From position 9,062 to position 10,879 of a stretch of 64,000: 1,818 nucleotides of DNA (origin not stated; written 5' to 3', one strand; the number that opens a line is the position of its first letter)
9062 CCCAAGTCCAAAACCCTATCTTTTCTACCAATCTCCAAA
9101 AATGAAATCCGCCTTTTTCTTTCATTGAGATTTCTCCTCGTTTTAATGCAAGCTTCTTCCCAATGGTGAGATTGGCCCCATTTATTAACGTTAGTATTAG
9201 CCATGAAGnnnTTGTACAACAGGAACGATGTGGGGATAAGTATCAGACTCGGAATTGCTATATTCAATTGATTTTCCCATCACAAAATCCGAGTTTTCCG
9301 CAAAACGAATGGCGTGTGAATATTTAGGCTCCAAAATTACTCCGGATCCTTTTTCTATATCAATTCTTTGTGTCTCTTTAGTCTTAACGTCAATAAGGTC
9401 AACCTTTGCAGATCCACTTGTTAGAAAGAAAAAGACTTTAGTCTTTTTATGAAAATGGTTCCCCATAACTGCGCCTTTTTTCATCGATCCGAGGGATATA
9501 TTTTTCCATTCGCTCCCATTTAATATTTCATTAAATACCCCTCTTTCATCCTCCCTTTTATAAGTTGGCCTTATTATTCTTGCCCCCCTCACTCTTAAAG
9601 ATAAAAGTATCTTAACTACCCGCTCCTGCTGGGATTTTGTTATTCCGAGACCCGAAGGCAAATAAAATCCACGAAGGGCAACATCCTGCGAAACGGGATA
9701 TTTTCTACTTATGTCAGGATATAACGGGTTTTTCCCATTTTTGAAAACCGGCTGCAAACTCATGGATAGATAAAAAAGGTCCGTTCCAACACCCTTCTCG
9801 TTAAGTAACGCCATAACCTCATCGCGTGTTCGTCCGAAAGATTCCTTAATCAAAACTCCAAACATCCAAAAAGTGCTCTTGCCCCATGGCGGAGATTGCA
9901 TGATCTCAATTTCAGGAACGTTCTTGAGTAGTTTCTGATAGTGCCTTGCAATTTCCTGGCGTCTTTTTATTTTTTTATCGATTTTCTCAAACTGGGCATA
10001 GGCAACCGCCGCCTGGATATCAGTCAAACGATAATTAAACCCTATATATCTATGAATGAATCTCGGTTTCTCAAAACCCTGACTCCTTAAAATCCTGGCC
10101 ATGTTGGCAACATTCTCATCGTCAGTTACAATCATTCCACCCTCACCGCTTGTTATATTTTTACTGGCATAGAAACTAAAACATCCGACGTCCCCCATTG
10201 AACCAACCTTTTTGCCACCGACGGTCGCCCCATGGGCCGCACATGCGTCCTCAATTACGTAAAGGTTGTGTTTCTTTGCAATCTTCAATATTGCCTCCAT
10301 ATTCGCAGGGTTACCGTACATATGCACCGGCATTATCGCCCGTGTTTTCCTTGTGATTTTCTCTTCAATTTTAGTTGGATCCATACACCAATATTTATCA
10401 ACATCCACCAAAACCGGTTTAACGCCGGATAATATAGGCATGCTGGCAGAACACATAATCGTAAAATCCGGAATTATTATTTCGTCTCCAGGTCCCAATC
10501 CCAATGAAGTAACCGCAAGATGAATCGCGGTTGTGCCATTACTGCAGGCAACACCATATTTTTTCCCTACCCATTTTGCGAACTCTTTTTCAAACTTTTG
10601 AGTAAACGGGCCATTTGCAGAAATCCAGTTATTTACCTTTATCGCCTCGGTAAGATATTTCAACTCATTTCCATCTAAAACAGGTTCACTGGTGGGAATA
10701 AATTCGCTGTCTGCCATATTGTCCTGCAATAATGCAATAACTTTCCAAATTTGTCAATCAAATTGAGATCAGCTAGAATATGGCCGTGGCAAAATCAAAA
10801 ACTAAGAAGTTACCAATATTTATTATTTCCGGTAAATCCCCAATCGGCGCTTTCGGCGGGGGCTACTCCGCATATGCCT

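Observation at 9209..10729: Aminotransferase fused to an FdtA-like 3,4-ketoisomerase: a single-polypeptide route to a 3-amino-3,6-dideoxyhexose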

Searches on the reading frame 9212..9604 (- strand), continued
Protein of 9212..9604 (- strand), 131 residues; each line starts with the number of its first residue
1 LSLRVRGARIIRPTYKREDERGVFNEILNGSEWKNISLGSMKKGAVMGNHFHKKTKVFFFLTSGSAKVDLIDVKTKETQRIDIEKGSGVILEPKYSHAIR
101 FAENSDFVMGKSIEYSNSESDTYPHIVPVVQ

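Call 32: predict_structure(alignment_id=A1)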
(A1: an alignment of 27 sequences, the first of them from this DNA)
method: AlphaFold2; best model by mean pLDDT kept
length: 128 residues; sequences in the alignment: 27
mean_pLDDT: 93.7   pTM: 0.85
mean pLDDT of the five models: 93.7, 93.3, 92.6, 90.9, 90.4
residues with pLDDT >= 90: 112; 70-90: 12; 50-70: 4; < 50: 0
segments of 3 or more residues with pLDDT < 50: none
pLDDT, mean of each block of 10 residues (from residue 1): 89 96 89 96 96 97 98 96 97 98 96 78 91
secondary structure, 60 per line:
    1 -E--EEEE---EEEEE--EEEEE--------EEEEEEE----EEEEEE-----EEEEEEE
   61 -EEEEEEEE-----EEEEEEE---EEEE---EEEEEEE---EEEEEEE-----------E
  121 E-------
elements in order: E5-8 E12-16 E19-23 E32-38 E43-48 E54-60 E62-69 E75-81 E85-88 E92-98 E102-108

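Call 47: search_protein_families(library=pfam, alignment_id=A1, max_evalue=0.01)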
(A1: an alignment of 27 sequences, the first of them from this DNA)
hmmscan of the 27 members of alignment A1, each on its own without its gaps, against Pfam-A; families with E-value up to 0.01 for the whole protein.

A. member 1, seq(128 aa): 3 families
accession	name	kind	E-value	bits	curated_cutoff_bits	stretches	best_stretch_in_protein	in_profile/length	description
PF14667.12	Polysacc_synt_C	-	7.1e-12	45.9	28.7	1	15-119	2-110/111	Polysaccharide biosynthesis C-terminal domain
PF05523.17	FdtA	-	2.7e-05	24.4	23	1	38-116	40-118/131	WxcM-like, C-terminal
PF07883.17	Cupin_2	-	2.7e-05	24.2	27.2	1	37-105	4-65/70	Cupin domain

B. families by the number of members that match (of 27 scanned): 10 families
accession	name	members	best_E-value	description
PF14667.12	Polysacc_synt_C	27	5.8e-15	Polysaccharide biosynthesis C-terminal domain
PF07883.17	Cupin_2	24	2.7e-09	Cupin domain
PF05523.17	FdtA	21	3.4e-06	WxcM-like, C-terminal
PF00190.28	Cupin_1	5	0.00047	Cupin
PF12852.13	Cupin_6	4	8.9e-05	Cupin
PF12973.13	Cupin_7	3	0.0012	ChrR Cupin-like domain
PF14525.12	AraC_binding_2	1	0.0026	AraC-binding-like domain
PF02311.25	AraC_binding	1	0.0032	AraC-like ligand binding domain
PF06052.18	3-HAO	1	0.0069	3-hydroxyanthranilic acid dioxygenase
PF01050.24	MannoseP_isomer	1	0.0071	Mannose-6-phosphate isomerase C-terminal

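Call 50: search_protein_representatives(alignment_id=A1)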
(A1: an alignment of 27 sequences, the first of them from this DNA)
Query: 27 sequences, 125 profile positions. Proteins with E-value up to 0.001 (for the whole library): 1402; up to 1e-10: 167; up to 1e-30: 34. The best 150 are listed.
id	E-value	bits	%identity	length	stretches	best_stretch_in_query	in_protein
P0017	2.0e-49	183.0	-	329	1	3-124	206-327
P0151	8.3e-48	177.8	-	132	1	3-123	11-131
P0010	4.6e-46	172.2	-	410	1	3-123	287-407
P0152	1.9e-43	163.7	-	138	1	4-123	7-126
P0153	9.9e-43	161.4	-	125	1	1-124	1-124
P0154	6.1e-42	158.8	-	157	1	8-122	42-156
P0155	6.2e-41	155.6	-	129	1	2-124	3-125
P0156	1.1e-40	154.8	-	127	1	1-124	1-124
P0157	1.9e-39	150.8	-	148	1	3-119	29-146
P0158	3.4e-38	146.7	-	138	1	1-121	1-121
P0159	4.3e-38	146.4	-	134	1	4-122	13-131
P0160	6.4e-38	145.8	-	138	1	6-108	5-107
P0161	8.8e-37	142.2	-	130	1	5-124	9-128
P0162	1.1e-36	141.9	-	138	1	2-123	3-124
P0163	1.4e-36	141.5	-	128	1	3-121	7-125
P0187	2.0e-28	115.1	-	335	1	6-121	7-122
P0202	3.0e-20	88.8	-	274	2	10-104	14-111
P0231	1.3e-15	73.7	-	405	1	7-119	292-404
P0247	9.3e-14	67.8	-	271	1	40-119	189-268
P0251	2.3e-13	66.5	-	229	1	5-109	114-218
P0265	1.1e-12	64.3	-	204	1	8-119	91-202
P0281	7.0e-12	61.7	-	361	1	13-121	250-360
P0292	1.6e-11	60.6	-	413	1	5-113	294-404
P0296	2.5e-11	59.9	-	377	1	12-122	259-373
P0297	2.7e-11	59.8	-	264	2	22-112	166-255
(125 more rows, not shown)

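Call 51: search_protein_families(library=pfam, proteins=[P0187, P0231, P0292, P0202, P0247, P0251, P0265, P0281, P0296, P0297], max_evalue=0.0001)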
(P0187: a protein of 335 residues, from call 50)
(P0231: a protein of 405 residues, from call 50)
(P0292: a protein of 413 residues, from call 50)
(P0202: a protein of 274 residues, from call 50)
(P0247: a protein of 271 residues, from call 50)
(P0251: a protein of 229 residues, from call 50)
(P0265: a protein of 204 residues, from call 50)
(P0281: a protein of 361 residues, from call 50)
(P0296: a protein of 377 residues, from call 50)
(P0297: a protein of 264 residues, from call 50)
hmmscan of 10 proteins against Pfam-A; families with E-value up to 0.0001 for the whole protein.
P0187 (335 aa): 8 families
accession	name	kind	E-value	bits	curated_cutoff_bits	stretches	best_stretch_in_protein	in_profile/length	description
PF08241.18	Methyltransf_11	-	1.6e-25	90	21.2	1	162-254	1-95/95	Methyltransferase domain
PF13649.12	Methyltransf_25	-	4.2e-21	75.9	27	1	161-250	1-97/97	Methyltransferase domain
PF13847.12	Methyltransf_31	-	5.4e-19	68.7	27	1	157-268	3-125/145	Methyltransferase domain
PF08242.18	Methyltransf_12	-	1.1e-15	58.5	30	1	162-252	1-98/98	Methyltransferase domain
PF13489.12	Methyltransf_23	-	1.1e-15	58.2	27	1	140-270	4-133/164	Methyltransferase domain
PF01209.24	Ubie_methyltran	-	7.1e-12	45.6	20.1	1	151-260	41-157/233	ubiE/COQ5 methyltransferase family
PF14667.12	Polysacc_synt_C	-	4.9e-07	30.3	28.7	1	14-103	2-93/111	Polysaccharide biosynthesis C-terminal domain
PF01728.25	FtsJ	-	1.9e-05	25.1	24.1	1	151-241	14-114/181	FtsJ-like methyltransferase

P0231 (405 aa): 9 families
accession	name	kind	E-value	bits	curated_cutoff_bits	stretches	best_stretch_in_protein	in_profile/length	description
PF04321.23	RmlD_sub_bind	-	3.5e-55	187.5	27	1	6-249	2-243/287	RmlD substrate binding domain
PF01370.27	Epimerase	-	9.5e-29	100.9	20.9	1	7-188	1-203/240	NAD dependent epimerase/dehydratase family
PF16363.11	GDP_Man_Dehyd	-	4.5e-19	69.5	27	1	8-163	1-180/332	GDP-mannose 4,6 dehydratase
PF01073.25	3Beta_HSD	-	1.3e-12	47.8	22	1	8-190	1-209/280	3-beta hydroxysteroid dehydrogenase/isomerase family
PF14667.12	Polysacc_synt_C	-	2e-09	38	28.7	1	298-382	2-86/111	Polysaccharide biosynthesis C-terminal domain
PF02719.21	Polysacc_synt_2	-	8e-09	35.5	20.2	1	7-167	1-176/293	Polysaccharide biosynthesis protein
PF07883.17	Cupin_2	-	4.8e-07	29.8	27.2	1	329-380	13-57/70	Cupin domain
PF07993.18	NAD_binding_4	-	1.5e-05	24.8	20.1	0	65-164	90-209/258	Male sterility protein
PF13460.12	NAD_binding_10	-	2e-05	25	27.2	1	12-165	2-149/184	NAD(P)H-binding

P0292 (413 aa): 8 families
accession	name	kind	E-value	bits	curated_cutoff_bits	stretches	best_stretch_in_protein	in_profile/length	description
PF04321.23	RmlD_sub_bind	-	1.6e-42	146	27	1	1-274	1-266/287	RmlD substrate binding domain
PF01370.27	Epimerase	-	1.1e-25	90.9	20.9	1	3-182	1-186/240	NAD dependent epimerase/dehydratase family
PF16363.11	GDP_Man_Dehyd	-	2.6e-18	67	27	1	4-153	1-165/332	GDP-mannose 4,6 dehydratase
PF02719.21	Polysacc_synt_2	-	1.4e-10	41.3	20.2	1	3-173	1-177/293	Polysaccharide biosynthesis protein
PF07883.17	Cupin_2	-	2.4e-09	37.2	27.2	1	332-389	12-64/70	Cupin domain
PF14667.12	Polysacc_synt_C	-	6.6e-09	36.3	28.7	1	302-381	2-81/111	Polysaccharide biosynthesis C-terminal domain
PF07993.18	NAD_binding_4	-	9.8e-09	35.2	20.1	1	42-169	64-209/258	Male sterility protein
PF01073.25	3Beta_HSD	-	1.2e-06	28.2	22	1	4-103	1-106/280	3-beta hydroxysteroid dehydrogenase/isomerase family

P0202 (274 aa): 3 families
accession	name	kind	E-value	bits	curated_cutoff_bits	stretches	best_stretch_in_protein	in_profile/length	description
PF14667.12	Polysacc_synt_C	-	6.6e-16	58.9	28.7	2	41-123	24-107/111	Polysaccharide biosynthesis C-terminal domain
PF00190.28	Cupin_1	-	1.4e-06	28.4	22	0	196-261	50-116/151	Cupin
PF05523.17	FdtA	-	1.1e-05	25.6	23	0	192-267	46-118/131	WxcM-like, C-terminal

P0247 (271 aa): 12 families
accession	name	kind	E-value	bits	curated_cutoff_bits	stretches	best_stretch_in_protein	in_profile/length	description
PF14667.12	Polysacc_synt_C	-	5.6e-12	46.2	28.7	1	175-265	15-109/111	Polysaccharide biosynthesis C-terminal domain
PF13450.12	NAD_binding_8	-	3.5e-11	43.6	21.9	1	6-63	1-61/68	NAD(P)-binding Rossmann-like domain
PF01593.30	Amino_oxidase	-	5.8e-10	39.5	19.8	1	11-111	1-100/443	Flavin containing amine oxidoreductase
PF01266.30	DAO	-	1.1e-09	38.7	27.9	1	4-50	2-48/353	FAD dependent oxidoreductase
PF07883.17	Cupin_2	-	1.1e-07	31.8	27.2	1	187-250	7-63/70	Cupin domain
PF12831.13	FAD_oxidored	-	4.4e-07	30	27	1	5-40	3-39/416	FAD dependent oxidoreductase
PF05523.17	FdtA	-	1.1e-06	29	23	1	182-262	37-117/131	WxcM-like, C-terminal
PF13738.12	Pyr_redox_3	-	1.2e-06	28.4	30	0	5-54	1-51/305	Pyridine nucleotide-disulphide oxidoreductase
PF01134.28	GIDA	-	1.3e-06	28.2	22.1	1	5-35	3-35/391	Glucose inhibited division protein A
PF00890.30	FAD_binding_2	-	2e-06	27.7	20.4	1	4-34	2-32/414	FAD binding domain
PF07992.20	Pyr_redox_2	-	2.5e-06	27.6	26.1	1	3-32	2-31/291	Pyridine nucleotide-disulphide oxidoreductase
PF00070.33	Pyr_redox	-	6e-05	23.9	22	0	3-32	1-30/82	Pyridine nucleotide-disulphide oxidoreductase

P0251 (229 aa): 3 families
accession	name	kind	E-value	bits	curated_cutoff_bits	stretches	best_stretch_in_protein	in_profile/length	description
PF14667.12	Polysacc_synt_C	-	3.2e-10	40.6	28.7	1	123-206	3-86/111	Polysaccharide biosynthesis C-terminal domain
PF04321.23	RmlD_sub_bind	-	1.1e-09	38.3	27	1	4-95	167-266/287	RmlD substrate binding domain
PF07883.17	Cupin_2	-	1.7e-07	31.3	27.2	1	152-207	12-60/70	Cupin domain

P0265 (204 aa): 4 families
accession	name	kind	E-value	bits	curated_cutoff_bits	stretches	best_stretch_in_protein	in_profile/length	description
PF14667.12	Polysacc_synt_C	-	1.8e-12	47.8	28.7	1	96-181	2-87/111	Polysaccharide biosynthesis C-terminal domain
PF05523.17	FdtA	-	6.1e-06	26.5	23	1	119-181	40-101/131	WxcM-like, C-terminal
PF04321.23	RmlD_sub_bind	-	6.5e-06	25.9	27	1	3-86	192-283/287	RmlD substrate binding domain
PF07883.17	Cupin_2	-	1.5e-05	25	27.2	1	124-182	10-61/70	Cupin domain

P0281 (361 aa): 7 families
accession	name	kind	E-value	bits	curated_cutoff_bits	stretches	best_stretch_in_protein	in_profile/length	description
PF14667.12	Polysacc_synt_C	-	3.7e-19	69.3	28.7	1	249-357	1-111/111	Polysaccharide biosynthesis C-terminal domain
PF01370.27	Epimerase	-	9.2e-17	61.7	20.9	1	3-186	1-227/240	NAD dependent epimerase/dehydratase family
PF04321.23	RmlD_sub_bind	-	1.9e-08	34.1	27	0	1-45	1-45/287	RmlD substrate binding domain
PF16363.11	GDP_Man_Dehyd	-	3.9e-08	33.6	27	0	5-41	2-38/332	GDP-mannose 4,6 dehydratase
PF02719.21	Polysacc_synt_2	-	2.3e-07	30.8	20.2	1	88-214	122-247/293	Polysaccharide biosynthesis protein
PF07993.18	NAD_binding_4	-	4.9e-07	29.6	20.1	0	97-178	171-256/258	Male sterility protein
PF07883.17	Cupin_2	-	9.5e-06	25.7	27.2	1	276-343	8-68/70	Cupin domain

P0296 (377 aa): 3 families
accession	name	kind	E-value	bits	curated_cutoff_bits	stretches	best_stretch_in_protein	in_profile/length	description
PF14667.12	Polysacc_synt_C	-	1.1e-42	145.1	28.7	1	260-369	2-111/111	Polysaccharide biosynthesis C-terminal domain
PF01370.27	Epimerase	-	2.5e-13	50.4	20.9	1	4-193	1-232/240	NAD dependent epimerase/dehydratase family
PF07883.17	Cupin_2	-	6.5e-05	23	27.2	0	331-355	44-68/70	Cupin domain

P0297 (264 aa): 2 families
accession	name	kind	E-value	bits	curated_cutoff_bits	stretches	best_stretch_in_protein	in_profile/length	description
PF07883.17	Cupin_2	-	4.1e-08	33.3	27.2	1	187-238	12-57/70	Cupin domain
PF14667.12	Polysacc_synt_C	-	8e-05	23.2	28.7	0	173-240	18-86/111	Polysaccharide biosynthesis C-terminal domain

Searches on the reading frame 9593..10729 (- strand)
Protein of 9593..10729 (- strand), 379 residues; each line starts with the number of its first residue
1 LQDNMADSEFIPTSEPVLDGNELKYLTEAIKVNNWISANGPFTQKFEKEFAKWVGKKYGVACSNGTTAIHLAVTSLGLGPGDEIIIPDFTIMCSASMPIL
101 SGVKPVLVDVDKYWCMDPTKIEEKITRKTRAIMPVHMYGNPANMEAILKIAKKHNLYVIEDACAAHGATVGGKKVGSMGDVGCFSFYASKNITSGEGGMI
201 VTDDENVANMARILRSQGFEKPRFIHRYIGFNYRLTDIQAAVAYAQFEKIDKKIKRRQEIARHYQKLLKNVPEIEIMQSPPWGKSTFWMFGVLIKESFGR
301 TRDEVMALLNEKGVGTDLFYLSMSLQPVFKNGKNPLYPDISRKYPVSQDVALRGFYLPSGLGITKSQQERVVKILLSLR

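Call 12: search_solved_structures(query=window:9593-10729:-, max_evalue=1e-20, show_alignments=1)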
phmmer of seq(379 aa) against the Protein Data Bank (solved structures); distinct sequences matched with E-value up to 1e-20: 56.
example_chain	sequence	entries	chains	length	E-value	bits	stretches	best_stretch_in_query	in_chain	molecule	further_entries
3dr7_A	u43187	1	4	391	5.6e-86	291.7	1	2-374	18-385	Putative perosamine synthetase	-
3bn1_A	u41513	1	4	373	2.9e-85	289.3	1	6-374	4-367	Perosamine synthetase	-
3dr4_A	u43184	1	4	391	3.8e-85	288.9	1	2-374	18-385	Putative perosamine synthetase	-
7b0m_AAA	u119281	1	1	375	1.1e-69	238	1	16-337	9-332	Sugar aminotransferase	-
7b0d_A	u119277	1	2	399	4.2e-69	236.1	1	32-320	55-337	Glutamine--scyllo-inositol transaminase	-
3frk_A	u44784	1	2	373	6.3e-63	215.8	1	21-363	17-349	QdtB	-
9bgp_A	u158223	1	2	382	1.8e-59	204.4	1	39-359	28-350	aminotransferase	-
1mdo_A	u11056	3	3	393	2.6e-59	203.9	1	6-331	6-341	ArnB aminotransferase | UDP-4-amino-4-deoxy-L-arabinose--oxoglutarate aminotransferase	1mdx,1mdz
9bgr_A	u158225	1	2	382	1.2e-58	201.7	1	39-359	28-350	aminotransferase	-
4oca_A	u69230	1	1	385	1.6e-58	201.3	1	6-331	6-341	UDP-4-amino-4-deoxy-L-arabinose--oxoglutarate aminotransferase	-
8vr3_A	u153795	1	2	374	1.4e-57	198.2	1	11-334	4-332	DegT/DnrJ/EryC1/StrS aminotransferase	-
8vr5_A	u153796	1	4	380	1.9e-57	197.8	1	13-334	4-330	DegT/DnrJ/EryC1/StrS aminotransferase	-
8sng_A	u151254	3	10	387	1.1e-56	195.2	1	8-330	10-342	UDP-4-amino-4-deoxy-L-arabinose--oxoglutarate aminotransferase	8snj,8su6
7n63_A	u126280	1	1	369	2.6e-55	190.8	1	40-339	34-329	Putative aminotransferase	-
2oga_A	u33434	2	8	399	7.7e-53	182.6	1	39-372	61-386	Transaminase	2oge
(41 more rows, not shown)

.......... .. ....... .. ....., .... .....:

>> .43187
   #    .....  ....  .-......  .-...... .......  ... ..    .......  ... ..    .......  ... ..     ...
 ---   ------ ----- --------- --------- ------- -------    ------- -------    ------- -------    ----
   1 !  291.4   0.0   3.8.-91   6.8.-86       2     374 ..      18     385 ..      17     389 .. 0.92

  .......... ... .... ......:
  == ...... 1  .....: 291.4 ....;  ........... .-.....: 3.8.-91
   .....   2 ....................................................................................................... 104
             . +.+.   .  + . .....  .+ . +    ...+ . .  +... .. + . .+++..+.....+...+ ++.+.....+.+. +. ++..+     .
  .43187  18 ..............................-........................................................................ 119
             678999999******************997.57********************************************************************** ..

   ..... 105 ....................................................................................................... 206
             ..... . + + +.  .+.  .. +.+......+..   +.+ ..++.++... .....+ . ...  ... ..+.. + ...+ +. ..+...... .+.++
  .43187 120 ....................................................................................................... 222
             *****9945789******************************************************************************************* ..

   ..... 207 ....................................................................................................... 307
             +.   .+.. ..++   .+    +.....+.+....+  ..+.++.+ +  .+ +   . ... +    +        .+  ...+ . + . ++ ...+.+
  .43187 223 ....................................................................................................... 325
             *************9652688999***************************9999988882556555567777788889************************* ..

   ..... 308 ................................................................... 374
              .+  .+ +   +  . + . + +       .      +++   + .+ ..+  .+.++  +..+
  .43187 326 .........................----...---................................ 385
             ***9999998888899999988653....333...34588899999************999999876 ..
